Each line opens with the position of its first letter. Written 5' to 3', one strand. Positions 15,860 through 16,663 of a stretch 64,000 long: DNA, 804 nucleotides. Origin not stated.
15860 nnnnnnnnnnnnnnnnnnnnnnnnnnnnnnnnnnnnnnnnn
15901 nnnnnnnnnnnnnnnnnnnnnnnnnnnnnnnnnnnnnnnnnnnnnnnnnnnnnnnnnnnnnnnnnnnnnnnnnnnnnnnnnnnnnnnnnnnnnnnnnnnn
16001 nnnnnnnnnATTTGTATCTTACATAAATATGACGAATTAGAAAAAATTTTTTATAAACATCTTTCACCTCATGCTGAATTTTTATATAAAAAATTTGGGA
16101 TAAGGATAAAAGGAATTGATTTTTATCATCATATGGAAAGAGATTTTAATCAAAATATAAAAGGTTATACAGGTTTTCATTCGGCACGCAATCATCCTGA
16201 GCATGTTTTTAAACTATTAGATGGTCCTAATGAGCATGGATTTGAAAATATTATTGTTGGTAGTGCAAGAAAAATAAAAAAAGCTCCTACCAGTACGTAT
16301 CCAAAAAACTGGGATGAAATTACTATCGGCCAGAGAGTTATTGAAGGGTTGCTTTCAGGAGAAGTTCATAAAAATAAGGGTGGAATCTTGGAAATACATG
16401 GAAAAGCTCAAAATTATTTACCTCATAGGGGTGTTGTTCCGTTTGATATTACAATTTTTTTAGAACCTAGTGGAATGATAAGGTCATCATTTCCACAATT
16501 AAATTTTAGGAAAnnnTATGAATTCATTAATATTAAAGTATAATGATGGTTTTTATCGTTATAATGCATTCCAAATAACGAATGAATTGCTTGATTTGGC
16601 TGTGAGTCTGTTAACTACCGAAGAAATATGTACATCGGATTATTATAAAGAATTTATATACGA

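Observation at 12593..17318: Giant membrane-anchored protein with EndoU-like C-terminal domain plus tightly coupled two-domain partner: toxin/immunity pair lacking any known delivery domain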

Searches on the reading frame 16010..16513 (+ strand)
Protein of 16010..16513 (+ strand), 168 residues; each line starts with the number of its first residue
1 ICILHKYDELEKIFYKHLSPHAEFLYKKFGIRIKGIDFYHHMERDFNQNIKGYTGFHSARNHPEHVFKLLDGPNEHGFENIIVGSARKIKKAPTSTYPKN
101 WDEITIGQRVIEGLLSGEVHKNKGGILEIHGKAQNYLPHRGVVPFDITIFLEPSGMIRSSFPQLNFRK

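Call 3: search_protein_families(library=pfam, proteins=[window:16010-16513:+], max_evalue=1)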
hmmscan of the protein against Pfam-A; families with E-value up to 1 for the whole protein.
window:16010-16513:+ (168 aa): 0 families

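Call 6: search_protein_families(library=ncbifam, proteins=[window:16010-16513:+], max_evalue=1)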
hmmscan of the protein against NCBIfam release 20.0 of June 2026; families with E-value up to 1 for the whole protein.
window:16010-16513:+ (168 aa): 0 families

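Call 7: search_protein_families(library=padloc, proteins=[window:16010-16513:+], max_evalue=1)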
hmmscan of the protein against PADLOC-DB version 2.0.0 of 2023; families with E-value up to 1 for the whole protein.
window:16010-16513:+ (168 aa): 0 families

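Call 29: search_solved_structures(query=A1, max_evalue=10, show_alignments=3)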
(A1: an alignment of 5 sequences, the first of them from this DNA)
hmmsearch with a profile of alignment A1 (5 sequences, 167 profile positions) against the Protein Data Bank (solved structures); distinct sequences matched with E-value up to 10: 4.
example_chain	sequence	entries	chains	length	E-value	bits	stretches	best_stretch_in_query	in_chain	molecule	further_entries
2eky_A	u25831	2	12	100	0.21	14.4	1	23-71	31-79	UPF0045 protein MJ1052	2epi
3n7z_A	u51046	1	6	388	0.68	12.7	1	5-71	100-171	Acetyltransferase, GNAT family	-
4g4f_A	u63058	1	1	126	1.6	11.5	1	98-149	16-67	Tumor necrosis factor ligand superfamily member 18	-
8rja_C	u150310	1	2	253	3.1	10.6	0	108-138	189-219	formylmethanofuran dehydrogenase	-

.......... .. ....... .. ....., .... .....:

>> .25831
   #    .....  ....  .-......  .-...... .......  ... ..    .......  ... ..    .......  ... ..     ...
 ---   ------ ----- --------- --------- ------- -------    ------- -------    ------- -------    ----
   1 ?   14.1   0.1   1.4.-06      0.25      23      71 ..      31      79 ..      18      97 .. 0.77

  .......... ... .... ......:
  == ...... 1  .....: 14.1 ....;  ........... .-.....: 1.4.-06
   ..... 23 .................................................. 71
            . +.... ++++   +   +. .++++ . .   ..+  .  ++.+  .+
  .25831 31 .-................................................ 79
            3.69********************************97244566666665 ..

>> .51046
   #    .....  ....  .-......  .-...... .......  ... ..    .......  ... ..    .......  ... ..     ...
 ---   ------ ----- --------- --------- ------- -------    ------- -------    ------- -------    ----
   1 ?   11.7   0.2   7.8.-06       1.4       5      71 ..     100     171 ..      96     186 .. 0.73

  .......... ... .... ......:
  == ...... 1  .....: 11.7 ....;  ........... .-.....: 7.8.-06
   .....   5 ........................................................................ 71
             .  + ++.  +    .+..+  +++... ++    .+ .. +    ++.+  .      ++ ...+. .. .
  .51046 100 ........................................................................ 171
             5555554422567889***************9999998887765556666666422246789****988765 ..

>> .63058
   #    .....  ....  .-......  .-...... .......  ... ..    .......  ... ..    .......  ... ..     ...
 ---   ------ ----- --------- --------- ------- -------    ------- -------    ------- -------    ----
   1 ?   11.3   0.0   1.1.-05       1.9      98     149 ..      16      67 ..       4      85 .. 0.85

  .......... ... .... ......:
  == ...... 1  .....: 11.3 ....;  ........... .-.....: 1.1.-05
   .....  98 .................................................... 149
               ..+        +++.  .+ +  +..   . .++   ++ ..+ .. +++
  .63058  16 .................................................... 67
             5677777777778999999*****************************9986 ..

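Call 38: predict_structure(alignment_id=A3)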
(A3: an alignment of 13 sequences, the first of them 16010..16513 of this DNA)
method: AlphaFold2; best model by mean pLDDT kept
length: 168 residues; sequences in the alignment: 13
mean_pLDDT: 81.9   pTM: 0.80
mean pLDDT of the five models: 81.9, 79.6, 79.1, 78.5, 78.3
residues with pLDDT >= 90: 70; 70-90: 67; 50-70: 16; < 50: 15
segments of 3 or more residues with pLDDT < 50: 42-46, 51-57, 166-168
pLDDT, mean of each block of 10 residues (from residue 1): 77 93 95 84 53 48 73 87 78 84 92 95 86 92 93 92 66
secondary structure, 60 per line:
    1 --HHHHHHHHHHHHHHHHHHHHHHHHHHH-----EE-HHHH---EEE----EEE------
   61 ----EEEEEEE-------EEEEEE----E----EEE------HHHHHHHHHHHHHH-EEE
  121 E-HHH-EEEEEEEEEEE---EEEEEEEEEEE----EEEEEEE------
elements in order: H3-29 H38-41 E45-47 E52-54 E65-71 E79-84 E94-96 H103-116 E118-121 E127-137 E141-151 E156-162

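Call 45: fold_search(model_id=the predicted structure, library=pdb)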
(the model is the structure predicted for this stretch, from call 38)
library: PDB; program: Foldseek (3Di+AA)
matches with E <= 10: 1269; with E <= 0.001: 0
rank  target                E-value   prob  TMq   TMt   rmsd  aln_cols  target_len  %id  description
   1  7zsg                  1.5e-02  0.97  0.26  0.15   7.1        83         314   12  Structure of Orange Carotenoid Protein with canthaxanthin bound after 1 minute of illumination (released 2022-11-09)
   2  7zsf                  2.5e-02  0.90  0.25  0.15   7.0        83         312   16  Structure of Orange Carotenoid Protein with canthaxanthin bound (released 2022-11-09)
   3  4xb5                  3.4e-02  0.92  0.26  0.15   7.1        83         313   12  Structure of orange carotenoid protein binding canthaxanthin (released 2015-07-15)
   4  7zxv                  3.8e-02  0.90  0.25  0.14   7.8        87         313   11  Orange Carotenoid Protein Trp-288 BTA mutant (released 2023-02-01)
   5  6s5l_K                4.0e-02  0.54  0.22  0.28   7.7        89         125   11  Anabaena Apo-C-Terminal Domain Homolog Of The Orange Carotenoid Protein In Native Conditions (released 2020-05-13)
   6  7qd0                  4.3e-02  0.84  0.25  0.15   7.0        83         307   16  Structure of the orange carotenoid protein from Planktothrix agardhii binding echinenone in the C2 space group (released 2022-07-06)
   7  2waf                  4.3e-02  0.20  0.17  0.06  13.7       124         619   13  PENICILLIN-BINDING PROTEIN 2B (PBP-2B) FROM STREPTOCOCCUS PNEUMONIAE (STRAIN R6) (released 2009-02-24)
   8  3mg3_B                4.6e-02  0.90  0.26  0.15   7.1        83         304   12  Crystal structure of the orange carotenoid protein R155L mutant from cyanobacteria synechocystis sp. PCC 6803 (released 2010-04-14)
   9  8yhg_A                4.9e-02  0.47  0.21  0.26   8.2        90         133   11  The complex structure of SdnG with its analogue of substrate (released 2025-10-22)
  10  3mg1_B                5.2e-02  0.87  0.26  0.15   7.1        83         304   12  Crystal structure of the orange carotenoid protein from cyanobacteria Synechocystis sp. PCC 6803 (released 2010-04-14)
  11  3mg3_A                5.5e-02  0.87  0.26  0.15   7.1        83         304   12  Crystal structure of the orange carotenoid protein R155L mutant from cyanobacteria synechocystis sp. PCC 6803 (released 2010-04-14)
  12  5tv0                  5.5e-02  0.80  0.25  0.15   7.0        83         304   16  crystal structure and light induced structural changes in orange carotenoid protein bound with 3 'OH echinenone (released 2017-06-07)
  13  6t6m                  5.8e-02  0.85  0.26  0.15   7.3        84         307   12  Y201W mutant of the orange carotenoid protein from Synechocystis at pH 5.5 (released 2020-11-18)
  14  8yia_B                5.8e-02  0.80  0.21  0.24   4.5        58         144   14  The selenomethionine contained structure of SdnG (released 2025-10-22)
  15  8pyh_B                5.8e-02  0.38  0.27  0.15  15.0       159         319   11  Crystal structure of the Orange Carotenoid Protein 2 (OCP2) from Crinalium epipsammum PCC 9333 (released 2024-01-03)
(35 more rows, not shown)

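Call 51: search_solved_structures(query=A3, max_evalue=10, show_alignments=2)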
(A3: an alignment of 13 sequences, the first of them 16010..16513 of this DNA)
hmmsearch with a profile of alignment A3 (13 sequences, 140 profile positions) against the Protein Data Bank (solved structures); distinct sequences matched with E-value up to 10: 0.

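Call 53: search_protein_families(library=pfam, proteins=[window:16097-16513:+], max_evalue=10)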
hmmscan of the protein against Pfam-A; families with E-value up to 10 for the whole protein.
seq(139 aa): 0 families

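Call 92: fold_search(model_id=the predicted structure, library=viral)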
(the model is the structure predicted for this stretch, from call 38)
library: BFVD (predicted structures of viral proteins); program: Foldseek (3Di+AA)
matches with E <= 10: 1055; with E <= 0.001: 0
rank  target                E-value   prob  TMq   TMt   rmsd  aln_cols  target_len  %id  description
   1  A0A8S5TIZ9            8.8e-03  0.85  0.24  0.18  16.2       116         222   14  Uncharacterized protein [Myoviridae sp. ct9dX1]
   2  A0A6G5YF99            1.3e-02  0.97  0.24  0.22   5.8        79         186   13  (no name in the UniProt tables at hand)
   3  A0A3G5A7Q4            1.6e-02  0.85  0.26  0.06  12.3       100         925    7  Putative ankyrin repeat protein [Hyperionvirus sp.]
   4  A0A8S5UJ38            3.1e-02  0.23  0.23  0.10  21.2       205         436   11  Zinc ribbon domain protein [Siphoviridae sp. ctTDf8]
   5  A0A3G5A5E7            4.3e-02  0.72  0.26  0.15  16.1       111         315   14  Uncharacterized protein [Hyperionvirus sp.]
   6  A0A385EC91            4.3e-02  0.41  0.24  0.27  10.6       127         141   12  Uncharacterized protein [Caulobacter phage CcrBL9]
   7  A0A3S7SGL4            5.4e-02  0.63  0.24  0.31   4.3        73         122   16  (no name in the UniProt tables at hand)
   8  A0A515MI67            6.1e-02  0.99  0.25  0.36   2.3        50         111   10  Lipoprotein [Gordonia phage Sidious]
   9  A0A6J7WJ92            6.5e-02  0.98  0.24  0.43   2.3        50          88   20  Uncharacterized protein [uncultured Caudovirales phage]
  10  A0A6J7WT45            6.5e-02  0.41  0.23  0.08  13.9       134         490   17  Uncharacterized protein [uncultured Caudovirales phage]
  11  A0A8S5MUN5            6.5e-02  0.13  0.17  0.07  14.0       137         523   12  Uncharacterized protein [Siphoviridae sp. ctoSr5]
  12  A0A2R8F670            7.3e-02  0.30  0.22  0.17  14.2       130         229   10  Rpo132 [Cowpox virus]
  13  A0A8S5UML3            7.8e-02  0.97  0.24  0.52   2.5        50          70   10  Uncharacterized protein [Myoviridae sp. ctCo31]
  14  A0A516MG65            7.8e-02  0.14  0.19  0.15  20.5       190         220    7  (no name in the UniProt tables at hand)
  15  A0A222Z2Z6            8.8e-02  0.18  0.18  0.22  13.5        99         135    8  Uncharacterized protein [Bacillus phage PPIsBest]
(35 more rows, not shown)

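Call 103: search_dna_similar(query=window:16100-16513:+, collection=plasmids, mode=protein, max_evalue=0.01, max_rows=10)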
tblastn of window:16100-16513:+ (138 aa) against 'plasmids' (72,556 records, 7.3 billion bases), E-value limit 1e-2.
No match.
